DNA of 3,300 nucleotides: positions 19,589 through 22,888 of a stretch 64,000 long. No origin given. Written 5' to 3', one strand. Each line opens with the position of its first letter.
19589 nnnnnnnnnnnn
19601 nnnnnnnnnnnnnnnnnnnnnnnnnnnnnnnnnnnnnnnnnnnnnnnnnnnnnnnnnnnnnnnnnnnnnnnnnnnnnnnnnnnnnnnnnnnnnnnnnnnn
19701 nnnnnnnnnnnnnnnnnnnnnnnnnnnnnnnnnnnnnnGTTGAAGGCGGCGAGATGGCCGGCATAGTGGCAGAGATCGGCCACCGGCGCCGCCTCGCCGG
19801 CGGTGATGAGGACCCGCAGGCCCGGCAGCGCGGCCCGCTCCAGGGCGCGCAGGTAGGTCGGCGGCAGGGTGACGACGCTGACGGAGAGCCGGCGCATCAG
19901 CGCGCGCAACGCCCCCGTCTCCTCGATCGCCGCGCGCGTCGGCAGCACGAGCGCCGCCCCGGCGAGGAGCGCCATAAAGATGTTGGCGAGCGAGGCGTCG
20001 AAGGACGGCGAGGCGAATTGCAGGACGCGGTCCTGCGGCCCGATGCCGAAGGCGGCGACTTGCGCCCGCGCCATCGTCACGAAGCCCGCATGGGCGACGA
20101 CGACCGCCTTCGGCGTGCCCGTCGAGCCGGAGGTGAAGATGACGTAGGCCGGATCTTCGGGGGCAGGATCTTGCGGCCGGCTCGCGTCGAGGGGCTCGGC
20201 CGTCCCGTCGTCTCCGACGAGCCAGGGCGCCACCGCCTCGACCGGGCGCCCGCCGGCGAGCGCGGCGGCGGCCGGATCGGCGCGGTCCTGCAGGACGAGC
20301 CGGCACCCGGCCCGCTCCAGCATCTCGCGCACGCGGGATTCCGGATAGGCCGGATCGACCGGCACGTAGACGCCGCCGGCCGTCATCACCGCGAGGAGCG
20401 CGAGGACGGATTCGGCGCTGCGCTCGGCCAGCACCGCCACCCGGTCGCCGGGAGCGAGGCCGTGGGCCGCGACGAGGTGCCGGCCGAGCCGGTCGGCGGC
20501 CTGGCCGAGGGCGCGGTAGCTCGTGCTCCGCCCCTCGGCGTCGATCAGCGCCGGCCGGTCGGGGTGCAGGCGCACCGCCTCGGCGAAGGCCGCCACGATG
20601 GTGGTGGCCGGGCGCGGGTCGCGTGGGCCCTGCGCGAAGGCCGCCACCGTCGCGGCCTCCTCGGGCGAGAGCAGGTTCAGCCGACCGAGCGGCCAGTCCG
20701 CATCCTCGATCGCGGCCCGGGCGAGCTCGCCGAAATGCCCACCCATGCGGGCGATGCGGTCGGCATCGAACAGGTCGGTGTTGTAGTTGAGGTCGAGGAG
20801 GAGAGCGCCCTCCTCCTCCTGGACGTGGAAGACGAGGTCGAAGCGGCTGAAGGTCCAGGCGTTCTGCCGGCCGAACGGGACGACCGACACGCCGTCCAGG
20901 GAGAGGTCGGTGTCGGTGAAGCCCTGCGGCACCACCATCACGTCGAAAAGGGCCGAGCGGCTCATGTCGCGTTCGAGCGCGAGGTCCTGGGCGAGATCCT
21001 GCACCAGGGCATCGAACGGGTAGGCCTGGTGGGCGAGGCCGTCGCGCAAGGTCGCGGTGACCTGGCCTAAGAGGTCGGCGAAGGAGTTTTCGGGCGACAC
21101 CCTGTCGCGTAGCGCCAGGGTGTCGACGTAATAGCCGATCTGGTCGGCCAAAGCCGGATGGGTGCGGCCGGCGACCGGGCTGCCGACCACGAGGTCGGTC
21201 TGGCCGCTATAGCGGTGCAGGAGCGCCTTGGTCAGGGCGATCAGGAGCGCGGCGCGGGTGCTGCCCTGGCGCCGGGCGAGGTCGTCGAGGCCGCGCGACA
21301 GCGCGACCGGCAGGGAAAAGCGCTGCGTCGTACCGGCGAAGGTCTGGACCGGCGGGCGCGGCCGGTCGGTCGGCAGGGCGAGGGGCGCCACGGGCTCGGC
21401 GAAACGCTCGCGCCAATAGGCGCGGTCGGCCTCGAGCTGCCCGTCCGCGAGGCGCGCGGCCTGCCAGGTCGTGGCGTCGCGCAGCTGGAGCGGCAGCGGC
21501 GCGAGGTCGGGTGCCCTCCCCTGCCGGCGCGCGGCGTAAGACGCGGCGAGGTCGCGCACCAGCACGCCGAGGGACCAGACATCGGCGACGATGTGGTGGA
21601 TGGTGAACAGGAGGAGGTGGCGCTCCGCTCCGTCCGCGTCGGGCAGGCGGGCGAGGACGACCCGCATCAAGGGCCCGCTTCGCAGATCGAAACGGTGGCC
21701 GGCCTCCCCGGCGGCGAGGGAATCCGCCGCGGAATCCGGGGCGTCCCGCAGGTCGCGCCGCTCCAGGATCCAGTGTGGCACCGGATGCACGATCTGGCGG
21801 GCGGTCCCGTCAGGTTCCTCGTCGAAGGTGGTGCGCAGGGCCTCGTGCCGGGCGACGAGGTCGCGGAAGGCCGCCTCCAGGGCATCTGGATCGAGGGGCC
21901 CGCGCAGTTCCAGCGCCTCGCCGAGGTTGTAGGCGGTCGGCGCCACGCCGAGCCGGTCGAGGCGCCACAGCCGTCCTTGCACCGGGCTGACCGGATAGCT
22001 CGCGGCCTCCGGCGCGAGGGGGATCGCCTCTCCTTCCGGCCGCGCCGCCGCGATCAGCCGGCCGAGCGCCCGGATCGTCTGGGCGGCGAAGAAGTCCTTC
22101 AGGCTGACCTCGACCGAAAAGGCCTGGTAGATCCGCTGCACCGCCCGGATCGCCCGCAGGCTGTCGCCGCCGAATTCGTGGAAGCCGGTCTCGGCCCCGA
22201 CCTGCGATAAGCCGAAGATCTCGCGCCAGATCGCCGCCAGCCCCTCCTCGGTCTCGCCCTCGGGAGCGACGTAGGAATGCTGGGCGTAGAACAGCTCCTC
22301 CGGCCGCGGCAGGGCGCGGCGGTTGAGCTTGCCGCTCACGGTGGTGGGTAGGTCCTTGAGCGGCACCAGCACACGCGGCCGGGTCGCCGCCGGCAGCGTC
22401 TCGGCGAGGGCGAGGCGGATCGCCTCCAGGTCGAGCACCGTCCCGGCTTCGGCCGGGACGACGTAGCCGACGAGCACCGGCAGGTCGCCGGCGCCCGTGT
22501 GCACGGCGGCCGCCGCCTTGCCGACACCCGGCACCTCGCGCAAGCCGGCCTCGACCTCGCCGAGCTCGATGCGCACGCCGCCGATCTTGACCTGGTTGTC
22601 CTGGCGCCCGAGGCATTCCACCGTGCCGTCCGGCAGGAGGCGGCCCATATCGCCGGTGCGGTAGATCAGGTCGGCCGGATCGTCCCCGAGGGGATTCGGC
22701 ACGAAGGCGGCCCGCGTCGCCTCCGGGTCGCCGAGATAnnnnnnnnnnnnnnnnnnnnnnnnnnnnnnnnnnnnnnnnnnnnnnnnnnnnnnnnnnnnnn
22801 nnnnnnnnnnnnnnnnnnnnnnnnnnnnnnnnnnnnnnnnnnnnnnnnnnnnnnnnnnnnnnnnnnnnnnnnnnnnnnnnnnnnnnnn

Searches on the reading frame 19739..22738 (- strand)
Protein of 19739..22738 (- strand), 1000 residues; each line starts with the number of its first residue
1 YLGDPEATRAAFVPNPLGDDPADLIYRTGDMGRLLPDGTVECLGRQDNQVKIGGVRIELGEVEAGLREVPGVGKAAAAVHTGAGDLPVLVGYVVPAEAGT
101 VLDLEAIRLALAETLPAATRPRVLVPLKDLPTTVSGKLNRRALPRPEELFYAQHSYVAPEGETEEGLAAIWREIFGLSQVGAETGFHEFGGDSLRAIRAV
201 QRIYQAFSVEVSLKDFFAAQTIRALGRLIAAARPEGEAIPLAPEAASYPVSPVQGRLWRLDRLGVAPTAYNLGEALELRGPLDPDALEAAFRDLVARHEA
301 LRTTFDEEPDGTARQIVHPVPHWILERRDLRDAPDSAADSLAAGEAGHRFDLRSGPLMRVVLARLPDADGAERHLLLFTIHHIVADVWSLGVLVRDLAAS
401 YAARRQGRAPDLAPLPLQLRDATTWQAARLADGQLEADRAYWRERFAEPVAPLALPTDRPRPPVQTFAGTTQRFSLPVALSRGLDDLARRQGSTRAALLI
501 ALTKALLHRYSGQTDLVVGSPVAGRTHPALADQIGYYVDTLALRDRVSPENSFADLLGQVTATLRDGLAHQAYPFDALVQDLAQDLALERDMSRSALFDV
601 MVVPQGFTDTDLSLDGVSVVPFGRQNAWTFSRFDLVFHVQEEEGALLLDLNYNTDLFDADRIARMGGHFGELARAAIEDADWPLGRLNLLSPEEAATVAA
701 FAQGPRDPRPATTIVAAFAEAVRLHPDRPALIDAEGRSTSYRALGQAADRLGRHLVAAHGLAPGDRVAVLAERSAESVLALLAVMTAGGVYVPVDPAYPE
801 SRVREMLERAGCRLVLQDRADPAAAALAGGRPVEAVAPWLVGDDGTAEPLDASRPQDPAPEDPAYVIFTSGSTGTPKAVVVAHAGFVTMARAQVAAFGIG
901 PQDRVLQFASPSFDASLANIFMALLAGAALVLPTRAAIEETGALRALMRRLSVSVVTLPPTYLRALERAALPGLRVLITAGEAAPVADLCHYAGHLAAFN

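Call 19: search_protein_families(library=pfam, proteins=[window:19739-22738:-], max_evalue=0.001)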
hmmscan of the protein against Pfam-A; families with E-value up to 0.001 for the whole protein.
window:19739-22738:- (1000 aa): 4 families
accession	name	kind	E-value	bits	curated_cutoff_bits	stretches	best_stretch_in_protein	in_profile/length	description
PF00668.25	Condensation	-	1.9e-95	320.7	30.6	1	247-696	4-453/456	Condensation domain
PF00501.34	AMP-binding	-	1.2e-61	209.1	29.9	1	718-989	1-303/384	AMP-binding enzyme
PF00550.31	PP-binding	-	9.1e-13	48.7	20.8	1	166-229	2-67/67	Phosphopantetheine attachment site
PF13193.12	AMP-binding_C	-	9.9e-06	26.8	24.5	1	61-137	1-76/76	AMP-binding enzyme C-terminal domain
